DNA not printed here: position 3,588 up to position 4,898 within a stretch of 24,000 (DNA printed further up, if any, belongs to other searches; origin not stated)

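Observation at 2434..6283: Three tandem paralogs of an atypical J-domain / helical / disordered-linker / TPR protein, divergent from rbcLXS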

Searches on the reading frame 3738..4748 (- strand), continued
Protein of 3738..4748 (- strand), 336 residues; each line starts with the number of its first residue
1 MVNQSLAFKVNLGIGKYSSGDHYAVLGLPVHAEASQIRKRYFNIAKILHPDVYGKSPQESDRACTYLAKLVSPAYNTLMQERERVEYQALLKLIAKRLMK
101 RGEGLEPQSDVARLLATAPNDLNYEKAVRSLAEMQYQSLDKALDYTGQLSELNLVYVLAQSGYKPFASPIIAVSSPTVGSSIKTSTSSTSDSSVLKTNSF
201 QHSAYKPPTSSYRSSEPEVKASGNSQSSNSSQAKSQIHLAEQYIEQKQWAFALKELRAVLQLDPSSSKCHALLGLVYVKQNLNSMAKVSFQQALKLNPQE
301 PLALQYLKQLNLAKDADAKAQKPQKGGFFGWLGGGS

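Call 45: find_homologous_proteins(query=A4, max_evalue=1e-20)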
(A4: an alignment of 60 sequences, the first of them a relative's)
Query A4 (60 sequences) (327 aa, profile of the alignment): 1374 proteins with E <= 1e-20 among 8000 candidates; the best 120 are listed.
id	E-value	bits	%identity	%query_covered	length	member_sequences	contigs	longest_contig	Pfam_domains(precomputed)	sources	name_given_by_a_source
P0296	1.3e-125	437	50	92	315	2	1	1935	PF14559.13,PF13431.13,PF00226.37,PF13414.13,PF00515.35,PF13181.13,PF07719.24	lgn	-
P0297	2.4e-124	433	50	94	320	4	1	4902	PF14559.13,PF13431.13,PF00226.37,PF13414.13,PF00515.35,PF13428.13,PF13181.13,PF07719.24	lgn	-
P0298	1.2e-123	431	46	94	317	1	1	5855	PF14559.13,PF13431.13,PF00226.37,PF00515.35,PF13181.13,PF07719.24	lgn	-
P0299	1.8e-123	430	44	94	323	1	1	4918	PF14559.13,PF13431.13,PF00226.37,PF00515.35,PF13181.13,PF07719.24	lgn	-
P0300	6.0e-123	428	45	94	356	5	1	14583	PF14559.13,PF13431.13,PF00226.37,PF00515.35,PF13428.13,PF13181.13,PF07719.24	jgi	-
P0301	9.3e-123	428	45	94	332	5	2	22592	PF14559.13,PF13431.13,PF00226.37,PF00515.35,PF13181.13,PF07719.24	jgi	jgi:curved DNA-binding protein CbpA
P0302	1.8e-122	427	49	89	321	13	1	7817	PF14559.13,PF13431.13,PF00226.37,PF13414.13,PF00515.35,PF13428.13,PF13181.13,PF07719.24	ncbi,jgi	jgi:curved DNA-binding protein CbpA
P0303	2.1e-122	427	50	91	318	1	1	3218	PF14559.13,PF13431.13,PF00226.37,PF13414.13,PF00515.35,PF13428.13,PF13181.13,PF07719.24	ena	-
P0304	4.1e-122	426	46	93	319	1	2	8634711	PF14559.13,PF13431.13,PF00226.37,PF00515.35,PF13181.13,PF07719.24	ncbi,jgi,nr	ncbi:MAG: DnaJ domain-containing protein [Oscillatoria princeps RMCB-10]|jgi:curved DNA-binding prot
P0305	6.2e-122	425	42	93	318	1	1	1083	PF13431.13,PF00226.37,PF00515.35,PF13181.13,PF07719.24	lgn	-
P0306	7.7e-122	425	48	96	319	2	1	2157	PF14559.13,PF00226.37,PF13414.13,PF00515.35,PF13428.13,PF13181.13,PF07719.24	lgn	-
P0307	9.0e-122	424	50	100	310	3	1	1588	PF14559.13,PF13431.13,PF00226.37,PF13414.13,PF00515.35,PF13428.13,PF13181.13,PF07719.24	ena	-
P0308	9.4e-122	424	47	100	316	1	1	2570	PF14559.13,PF13431.13,PF00226.37,PF13414.13,PF00515.35,PF13428.13,PF13181.13,PF07719.24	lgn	-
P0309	1.0e-121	424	49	89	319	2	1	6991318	PF13431.13,PF00226.37,PF13414.13,PF00515.35,PF13428.13,PF13181.13,PF07719.24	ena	-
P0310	1.4e-121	424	44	94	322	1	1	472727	PF14559.13,PF13431.13,PF00226.37,PF00515.35,PF13181.13,PF07719.24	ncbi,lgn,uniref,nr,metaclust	ncbi:J domain-containing protein [Kamptonema formosum]|uniref:J domain-containing protein n=1 Tax=Ka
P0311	3.7e-121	422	47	95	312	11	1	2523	PF14559.13,PF13431.13,PF00226.37,PF13414.13,PF00515.35,PF13428.13,PF13181.13,PF07719.24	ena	-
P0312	5.5e-121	422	45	93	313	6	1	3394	PF14559.13,PF13431.13,PF00226.37,PF13414.13,PF00515.35,PF13428.13,PF13181.13,PF07719.24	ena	-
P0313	5.6e-121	422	43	96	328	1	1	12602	PF14559.13,PF13431.13,PF23914.2,PF00226.37,PF13414.13,PF00515.35,PF13432.13,PF13428.13,PF13181.13,PF07719.24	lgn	-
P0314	6.9e-121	422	47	97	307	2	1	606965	PF14559.13,PF13431.13,PF00226.37,PF13414.13,PF00515.35,PF13428.13,PF13181.13,PF07719.24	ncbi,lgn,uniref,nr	ncbi:J domain-containing protein [Chroococcidiopsis sp. TS-821]|uniref:J domain-containing protein n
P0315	7.1e-121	421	41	93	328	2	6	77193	PF14559.13,PF13431.13,PF23914.2,PF00226.37,PF13414.13,PF00515.35,PF13181.13,PF07719.24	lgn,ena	-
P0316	1.1e-120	421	43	96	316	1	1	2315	PF13431.13,PF23914.2,PF00226.37,PF00515.35,PF07719.24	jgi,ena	jgi:curved DNA-binding protein CbpA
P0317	1.3e-120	421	48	95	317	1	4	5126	PF13431.13,PF00226.37,PF13414.13,PF00515.35,PF07719.24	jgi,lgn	jgi:curved DNA-binding protein CbpA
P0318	1.6e-120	420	47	90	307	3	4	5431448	PF13431.13,PF00226.37,PF00515.35,PF13428.13,PF13181.13,PF07719.24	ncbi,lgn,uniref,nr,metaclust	ncbi:heat shock protein DnaJ domain protein [Gloeocapsa sp. PCC 7428]|uniref:J domain-containing pro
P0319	1.8e-120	420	42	93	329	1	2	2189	PF14559.13,PF13431.13,PF23914.2,PF00226.37,PF13414.13,PF00515.35,PF13428.13,PF13181.13,PF07719.24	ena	-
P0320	1.8e-120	420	44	94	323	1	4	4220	PF14559.13,PF23914.2,PF00226.37,PF13414.13,PF00515.35,PF07719.24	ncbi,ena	-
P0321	2.6e-120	420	47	93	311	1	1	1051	PF14559.13,PF13431.13,PF00226.37,PF13414.13,PF00515.35,PF13428.13,PF13181.13,PF07719.24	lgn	-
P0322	2.8e-120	420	49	100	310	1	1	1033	PF14559.13,PF13431.13,PF00226.37,PF13414.13,PF00515.35,PF13428.13,PF13181.13,PF07719.24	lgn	-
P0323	2.8e-120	420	47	91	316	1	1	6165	PF14559.13,PF13431.13,PF00226.37,PF13414.13,PF00515.35,PF13428.13,PF13181.13,PF07719.24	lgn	-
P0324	3.0e-120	419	45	96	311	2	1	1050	PF14559.13,PF13431.13,PF00226.37,PF13414.13,PF00515.35,PF13428.13,PF13181.13,PF07719.24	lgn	-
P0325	3.3e-120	419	44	96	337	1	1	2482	PF00226.37,PF00515.35,PF13181.13,PF07719.24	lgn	-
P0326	3.7e-120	419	45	94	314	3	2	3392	PF23914.2,PF00226.37,PF00515.35,PF07719.24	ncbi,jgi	jgi:curved DNA-binding protein CbpA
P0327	5.0e-120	419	43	88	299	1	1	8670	PF14559.13,PF00226.37,PF13414.13,PF13428.13,PF13181.13,PF07719.24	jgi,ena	jgi:curved DNA-binding protein CbpA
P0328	5.3e-120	419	42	94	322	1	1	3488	PF23914.2,PF00226.37,PF00515.35,PF13181.13,PF07719.24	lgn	-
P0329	5.7e-120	419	47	89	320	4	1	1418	PF14559.13,PF23914.2,PF00226.37,PF13414.13,PF00515.35,PF13428.13,PF13181.13,PF07719.24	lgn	-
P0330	6.1e-120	418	49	92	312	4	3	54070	PF14559.13,PF13431.13,PF00226.37,PF13414.13,PF00515.35,PF13428.13,PF13181.13,PF07719.24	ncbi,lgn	-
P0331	6.4e-120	418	41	96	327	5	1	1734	PF00226.37,PF13414.13,PF00515.35,PF07719.24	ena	-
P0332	6.5e-120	418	44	89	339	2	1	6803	PF14559.13,PF13431.13,PF00226.37,PF13414.13,PF00515.35,PF13428.13,PF13181.13,PF07719.24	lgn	-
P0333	7.0e-120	418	42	92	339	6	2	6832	PF14559.13,PF13431.13,PF00226.37,PF13414.13,PF00515.35,PF13428.13,PF13181.13,PF07719.24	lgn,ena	-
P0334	9.3e-120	418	43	92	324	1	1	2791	PF00226.37,PF13414.13,PF00515.35,PF07719.24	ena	-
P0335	1.2e-119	417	42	91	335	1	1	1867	PF14559.13,PF13431.13,PF23914.2,PF00226.37,PF00515.35,PF13181.13,PF07719.24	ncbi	-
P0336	1.5e-119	417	47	89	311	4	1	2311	PF14559.13,PF00226.37,PF13414.13,PF00515.35,PF13428.13,PF13181.13,PF07719.24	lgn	-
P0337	1.6e-119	417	47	96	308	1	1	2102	PF14559.13,PF13431.13,PF00226.37,PF13414.13,PF00515.35,PF13181.13,PF07719.24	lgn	-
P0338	1.6e-119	417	43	95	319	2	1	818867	PF23914.2,PF00226.37,PF00515.35,PF07719.24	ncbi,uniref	ncbi:DnaJ domain-containing protein [Trichocoleus desertorum AS-A10]|uniref:J domain-containing prot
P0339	1.9e-119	417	48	100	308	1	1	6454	PF14559.13,PF13431.13,PF00226.37,PF13414.13,PF00515.35,PF13181.13,PF07719.24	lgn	-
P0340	2.2e-119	417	47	100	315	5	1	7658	PF14559.13,PF13431.13,PF00226.37,PF13414.13,PF00515.35,PF13428.13,PF13181.13,PF07719.24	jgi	-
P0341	2.3e-119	417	50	100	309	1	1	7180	PF13431.13,PF00226.37,PF00515.35,PF13181.13,PF07719.24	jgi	jgi:curved DNA-binding protein CbpA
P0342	2.5e-119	416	42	96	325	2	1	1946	PF14559.13,PF13431.13,PF23914.2,PF00226.37,PF13414.13,PF00515.35,PF13428.13,PF13181.13,PF07719.24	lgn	-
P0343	2.6e-119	416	43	94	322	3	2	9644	PF23914.2,PF00226.37,PF00515.35,PF13181.13,PF07719.24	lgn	-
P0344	2.7e-119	416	46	96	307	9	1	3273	PF13431.13,PF00226.37,PF13414.13,PF00515.35,PF13428.13,PF13181.13,PF07719.24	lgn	-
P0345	2.9e-119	416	44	94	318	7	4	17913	PF14559.13,PF13431.13,PF00226.37,PF13414.13,PF00515.35,PF13428.13,PF13181.13,PF07719.24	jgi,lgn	jgi:curved DNA-binding protein CbpA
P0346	3.3e-119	416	43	94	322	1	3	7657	PF23914.2,PF00226.37,PF00515.35,PF13181.13,PF07719.24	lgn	-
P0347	3.4e-119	416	48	91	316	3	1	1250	PF14559.13,PF13431.13,PF00226.37,PF13414.13,PF00515.35,PF13428.13,PF13181.13,PF07719.24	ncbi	-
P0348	4.2e-119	416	42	91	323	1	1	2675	PF14559.13,PF13431.13,PF23914.2,PF00226.37,PF13414.13,PF00515.35,PF13428.13,PF13181.13,PF07719.24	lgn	-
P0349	4.5e-119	416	44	93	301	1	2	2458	PF00226.37,PF07719.24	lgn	-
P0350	6.8e-119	415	48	100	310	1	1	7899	PF13431.13,PF00226.37,PF13414.13,PF00515.35,PF13428.13,PF13181.13,PF07719.24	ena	-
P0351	7.0e-119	415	42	94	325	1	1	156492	PF14559.13,PF23914.2,PF00226.37,PF13414.13,PF00515.35,PF07719.24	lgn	-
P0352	7.1e-119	415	48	92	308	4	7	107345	PF00226.37,PF00515.35,PF13181.13,PF07719.24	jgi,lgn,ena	-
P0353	7.2e-119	415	47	95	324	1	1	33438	PF13431.13,PF00226.37,PF13414.13,PF00515.35,PF13428.13,PF13181.13,PF07719.24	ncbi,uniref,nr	ncbi:J domain-containing protein [Calothrix sp. UHCC 0171]|uniref:J domain-containing protein n=1 Ta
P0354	9.1e-119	415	43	95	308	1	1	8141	PF14559.13,PF13431.13,PF00226.37,PF13414.13,PF00515.35,PF13428.13,PF13181.13,PF07719.24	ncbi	-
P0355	1.1e-118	414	44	93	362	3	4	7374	PF13431.13,PF00226.37,PF13414.13,PF00515.35,PF07719.24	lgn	-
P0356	1.1e-118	414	47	91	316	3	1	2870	PF14559.13,PF13431.13,PF00226.37,PF13414.13,PF00515.35,PF13428.13,PF13181.13,PF07719.24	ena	-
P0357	1.2e-118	414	44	95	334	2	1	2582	PF14559.13,PF00226.37,PF13414.13,PF00515.35,PF13181.13,PF07719.24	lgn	-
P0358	1.3e-118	414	43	89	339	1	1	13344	PF14559.13,PF13431.13,PF00226.37,PF13414.13,PF00515.35,PF13428.13,PF13181.13,PF07719.24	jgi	jgi:curved DNA-binding protein CbpA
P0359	1.4e-118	414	47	91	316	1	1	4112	PF14559.13,PF13431.13,PF00226.37,PF13414.13,PF00515.35,PF13428.13,PF13181.13,PF07719.24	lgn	-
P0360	1.6e-118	414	45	94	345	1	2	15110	PF14559.13,PF00226.37,PF13414.13,PF00515.35,PF13428.13,PF13181.13,PF07719.24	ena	-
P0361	1.7e-118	414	46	96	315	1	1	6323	PF14559.13,PF13431.13,PF00226.37,PF13414.13,PF00515.35,PF13428.13,PF13181.13,PF07719.24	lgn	-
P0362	1.9e-118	414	44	91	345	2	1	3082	PF14559.13,PF13431.13,PF23914.2,PF00226.37,PF13414.13,PF00515.35,PF13428.13,PF13181.13,PF07719.24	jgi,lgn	jgi:curved DNA-binding protein CbpA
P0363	1.9e-118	414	42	92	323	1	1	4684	PF13431.13,PF23914.2,PF00226.37,PF00515.35,PF13428.13,PF13181.13,PF07719.24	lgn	-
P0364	2.4e-118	413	46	93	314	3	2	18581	PF14559.13,PF00226.37,PF13414.13,PF00515.35,PF13428.13,PF13181.13,PF07719.24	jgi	jgi:curved DNA-binding protein CbpA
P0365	2.7e-118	413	47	92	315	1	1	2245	PF14559.13,PF13431.13,PF00226.37,PF13414.13,PF00515.35,PF13428.13,PF13181.13,PF07719.24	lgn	-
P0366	2.8e-118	413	43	86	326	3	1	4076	PF14559.13,PF23914.2,PF00226.37,PF00515.35,PF07719.24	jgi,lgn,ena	jgi:curved DNA-binding protein CbpA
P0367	3.0e-118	413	44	89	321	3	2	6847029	PF14559.13,PF13431.13,PF00226.37,PF13414.13,PF00515.35,PF13428.13,PF13181.13,PF07719.24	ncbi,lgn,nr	ncbi:heat shock protein DnaJ domain-containing protein [Cylindrospermum sp. NIES-4074]|nr:heat shock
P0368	3.0e-118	413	45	94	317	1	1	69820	PF13431.13,PF00226.37,PF13414.13,PF00515.35,PF13428.13,PF13181.13,PF07719.24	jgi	jgi:curved DNA-binding protein CbpA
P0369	3.5e-118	413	44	86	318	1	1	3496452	PF14559.13,PF13431.13,PF00226.37,PF00515.35,PF13428.13,PF13181.13,PF07719.24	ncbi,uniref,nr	ncbi:tetratricopeptide repeat protein [Nostoc sp. KVJ3]|uniref:J domain-containing protein n=1 Tax=N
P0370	3.5e-118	413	45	95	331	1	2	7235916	PF13431.13,PF00226.37,PF13414.13,PF00515.35,PF13428.13,PF13181.13,PF07719.24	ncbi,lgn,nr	ncbi:heat shock protein DnaJ domain-containing protein [Calothrix sp. NIES-4101]|nr:heat shock prote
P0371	3.8e-118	413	45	92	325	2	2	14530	PF14559.13,PF13431.13,PF00226.37,PF00515.35,PF13181.13,PF07719.24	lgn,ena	-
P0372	4.1e-118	412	44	91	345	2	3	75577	PF14559.13,PF13431.13,PF23914.2,PF00226.37,PF13414.13,PF00515.35,PF13428.13,PF13181.13,PF07719.24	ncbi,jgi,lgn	ncbi:MAG TPA: DnaJ domain-containing protein [Waterburya sp.]|jgi:curved DNA-binding protein CbpA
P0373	5.1e-118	412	41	94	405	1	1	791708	PF14559.13,PF23914.2,PF00226.37,PF13414.13,PF00515.35,PF13181.13,PF07719.24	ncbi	-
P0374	5.4e-118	412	47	100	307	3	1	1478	PF14559.13,PF13431.13,PF00226.37,PF13414.13,PF00515.35,PF13428.13,PF13181.13,PF07719.24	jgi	-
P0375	5.5e-118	412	40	95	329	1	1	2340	PF14559.13,PF13431.13,PF23914.2,PF00226.37,PF13414.13,PF00515.35,PF13181.13,PF07719.24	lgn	-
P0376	6.6e-118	412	44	95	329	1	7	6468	PF23914.2,PF00226.37,PF13414.13,PF00515.35,PF13181.13,PF07719.24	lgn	-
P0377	7.2e-118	412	42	88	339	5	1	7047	PF00226.37,PF13414.13,PF00515.35,PF13428.13,PF13181.13,PF07719.24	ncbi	ncbi:MAG TPA: tetratricopeptide repeat protein [Stenomitos sp.]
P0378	7.4e-118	412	42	95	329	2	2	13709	PF14559.13,PF00226.37,PF13414.13,PF00515.35,PF13432.13,PF13428.13,PF13181.13,PF07719.24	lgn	-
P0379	7.5e-118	412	41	96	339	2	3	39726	PF00226.37,PF13414.13,PF00515.35,PF13428.13,PF13181.13,PF07719.24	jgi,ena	jgi:curved DNA-binding protein CbpA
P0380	7.7e-118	412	46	93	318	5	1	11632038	PF00226.37,PF13414.13,PF00515.35,PF13181.13,PF07719.24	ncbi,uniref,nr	ncbi:molecular chaperone DnaJ [Scytonema hofmannii PCC 7110]|uniref:Molecular chaperone DnaJ n=1 Tax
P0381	8.0e-118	411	46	86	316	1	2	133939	PF14559.13,PF13431.13,PF00226.37,PF13414.13,PF00515.35,PF13424.13,PF13428.13,PF13181.13,PF07719.24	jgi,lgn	jgi:curved DNA-binding protein CbpA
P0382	9.0e-118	411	45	87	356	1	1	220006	PF00226.37,PF00515.35,PF13181.13,PF07719.24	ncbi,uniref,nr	ncbi:DnaJ domain-containing protein [Ancylothrix sp. C2]|uniref:J domain-containing protein n=1 Tax=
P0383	9.5e-118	411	42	90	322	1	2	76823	PF14559.13,PF13431.13,PF23914.2,PF00226.37,PF13414.13,PF00515.35,PF13428.13,PF13181.13,PF07719.24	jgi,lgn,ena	jgi:curved DNA-binding protein CbpA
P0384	9.6e-118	411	46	90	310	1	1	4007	PF14559.13,PF13431.13,PF00226.37,PF13414.13,PF00515.35,PF13428.13,PF13181.13,PF07719.24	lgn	-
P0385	9.8e-118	411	45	91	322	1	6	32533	PF14559.13,PF00226.37,PF13414.13,PF00515.35,PF13181.13,PF07719.24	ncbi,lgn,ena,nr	ncbi:MAG: DnaJ domain-containing protein [Nostocaceae cyanobacterium]|nr:DnaJ domain-containing prot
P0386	9.9e-118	411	45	90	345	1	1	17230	PF14559.13,PF13431.13,PF00226.37,PF13414.13,PF00515.35,PF13428.13,PF13181.13,PF07719.24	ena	-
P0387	1.0e-117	411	46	95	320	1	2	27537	PF14559.13,PF13431.13,PF00226.37,PF13414.13,PF00515.35,PF13181.13,PF07719.24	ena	-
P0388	1.1e-117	411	44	91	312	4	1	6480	PF14559.13,PF13431.13,PF00226.37,PF13414.13,PF00515.35,PF13428.13,PF13181.13,PF07719.24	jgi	jgi:curved DNA-binding protein CbpA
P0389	1.1e-117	411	45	92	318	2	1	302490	PF14559.13,PF23914.2,PF00226.37,PF13414.13,PF00515.35,PF13428.13,PF13181.13,PF07719.24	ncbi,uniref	ncbi:J domain-containing protein [Chlorogloeopsis sp. ULAP02]|uniref:J domain-containing protein n=1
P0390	1.3e-117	411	50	91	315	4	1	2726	PF14559.13,PF13431.13,PF00226.37,PF13414.13,PF00515.35,PF13428.13,PF13181.13,PF07719.24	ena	-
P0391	1.3e-117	411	44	94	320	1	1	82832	PF14559.13,PF13431.13,PF00226.37,PF13414.13,PF00515.35,PF13428.13,PF13181.13,PF07719.24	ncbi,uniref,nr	ncbi:J domain-containing protein [Nostoc sp. WHI]|uniref:J domain-containing protein n=1 Tax=Nostoc 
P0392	1.4e-117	411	42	95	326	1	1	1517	PF23914.2,PF00226.37,PF00515.35,PF13181.13,PF07719.24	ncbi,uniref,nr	ncbi:J domain-containing protein [Leptolyngbya sp. FACHB-36]|uniref:J domain-containing protein n=1 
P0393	1.7e-117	410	44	94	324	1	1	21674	PF23914.2,PF00226.37,PF00515.35,PF13181.13,PF07719.24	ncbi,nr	ncbi:MAG: DnaJ domain-containing protein [Fischerella sp.]|nr:DnaJ domain-containing protein [Fische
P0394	1.7e-117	410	48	92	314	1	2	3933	PF14559.13,PF00226.37,PF13414.13,PF00515.35,PF13181.13,PF07719.24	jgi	jgi:curved DNA-binding protein CbpA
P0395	2.0e-117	410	45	94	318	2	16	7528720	PF14559.13,PF00226.37,PF13414.13,PF00515.35,PF13428.13,PF13181.13,PF07719.24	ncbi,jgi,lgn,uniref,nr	ncbi:DnaJ domain-containing protein [Chlorogloeopsis fritschii PCC 9212]|jgi:curved DNA-binding prot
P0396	2.0e-117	410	47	88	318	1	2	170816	PF14559.13,PF00226.37,PF00515.35,PF13181.13,PF07719.24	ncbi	-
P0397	2.0e-117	410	45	88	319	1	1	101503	PF14559.13,PF00226.37,PF13414.13,PF00515.35,PF13181.13,PF07719.24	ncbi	ncbi:tetratricopeptide repeat protein [Scytonema sp. NUACC21]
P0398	2.0e-117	410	42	95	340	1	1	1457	PF14559.13,PF00226.37,PF13414.13,PF00515.35,PF21033.5,PF13428.13,PF13181.13,PF07719.24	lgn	-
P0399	2.0e-117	410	43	95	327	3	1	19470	PF14559.13,PF13431.13,PF23914.2,PF00226.37,PF13414.13,PF00515.35,PF13432.13,PF13428.13,PF13181.13,PF07719.24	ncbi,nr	ncbi:MAG: J domain-containing protein [Leptolyngbyaceae cyanobacterium HOT.MB2.61]|nr:J domain-conta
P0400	2.1e-117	410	47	93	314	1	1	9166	PF14559.13,PF00226.37,PF13414.13,PF00515.35,PF13428.13,PF13181.13,PF07719.24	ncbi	-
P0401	2.1e-117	410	42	95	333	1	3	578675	PF14559.13,PF13431.13,PF00226.37,PF13414.13,PF00515.35,PF13428.13,PF13181.13,PF07719.24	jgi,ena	jgi:curved DNA-binding protein CbpA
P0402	2.1e-117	410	46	95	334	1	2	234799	PF14559.13,PF13431.13,PF23914.2,PF00226.37,PF13414.13,PF00515.35,PF13428.13,PF13181.13,PF07719.24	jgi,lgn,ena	jgi:curved DNA-binding protein CbpA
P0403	2.2e-117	410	43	96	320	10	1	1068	PF14559.13,PF13431.13,PF00226.37,PF13414.13,PF00515.35,PF13181.13,PF07719.24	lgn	-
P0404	2.2e-117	410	46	94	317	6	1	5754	PF00226.37,PF13414.13,PF00515.35,PF13181.13,PF07719.24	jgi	jgi:curved DNA-binding protein CbpA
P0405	2.3e-117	410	47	94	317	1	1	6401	PF00226.37,PF13414.13,PF00515.35,PF13181.13,PF07719.24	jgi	jgi:curved DNA-binding protein CbpA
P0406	2.6e-117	410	47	90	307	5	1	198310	PF14559.13,PF00226.37,PF13414.13,PF00515.35,PF13428.13,PF13181.13,PF07719.24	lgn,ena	-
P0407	3.0e-117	410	46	93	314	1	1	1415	PF14559.13,PF00226.37,PF13414.13,PF00515.35,PF13428.13,PF13181.13,PF07719.24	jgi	jgi:curved DNA-binding protein CbpA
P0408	3.0e-117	410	44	93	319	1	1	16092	PF14559.13,PF00226.37,PF13414.13,PF00515.35,PF13428.13,PF07719.24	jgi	jgi:curved DNA-binding protein CbpA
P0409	3.1e-117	410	46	100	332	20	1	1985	PF13431.13,PF00226.37,PF07719.24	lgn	-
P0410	3.2e-117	409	43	89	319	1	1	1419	PF14559.13,PF13431.13,PF00226.37,PF13414.13,PF00515.35,PF13181.13,PF07719.24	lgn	-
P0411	3.2e-117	409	46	93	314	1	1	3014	PF14559.13,PF00226.37,PF13414.13,PF00515.35,PF13428.13,PF13181.13,PF07719.24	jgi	jgi:curved DNA-binding protein CbpA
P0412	3.3e-117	409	46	93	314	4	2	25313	PF14559.13,PF00226.37,PF13414.13,PF00515.35,PF13428.13,PF13181.13,PF07719.24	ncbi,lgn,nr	ncbi:MAG: J domain-containing protein [Methylacidiphilales bacterium]|nr:J domain-containing protein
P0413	3.3e-117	409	44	91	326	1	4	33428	PF00226.37,PF13414.13,PF00515.35,PF13181.13,PF07719.24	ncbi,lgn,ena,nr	ncbi:MAG TPA: molecular chaperone DnaJ [Cyanobacteria bacterium UBA8803]|nr:molecular chaperone DnaJ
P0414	3.4e-117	409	45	93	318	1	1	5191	PF14559.13,PF00226.37,PF13414.13,PF00515.35,PF13428.13,PF13181.13,PF07719.24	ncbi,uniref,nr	ncbi:J domain-containing protein [Brunnivagina elsteri]|uniref:Molecular chaperone DnaJ n=1 Tax=Brun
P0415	3.6e-117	409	46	94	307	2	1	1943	PF00226.37,PF00515.35,PF13181.13,PF07719.24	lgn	-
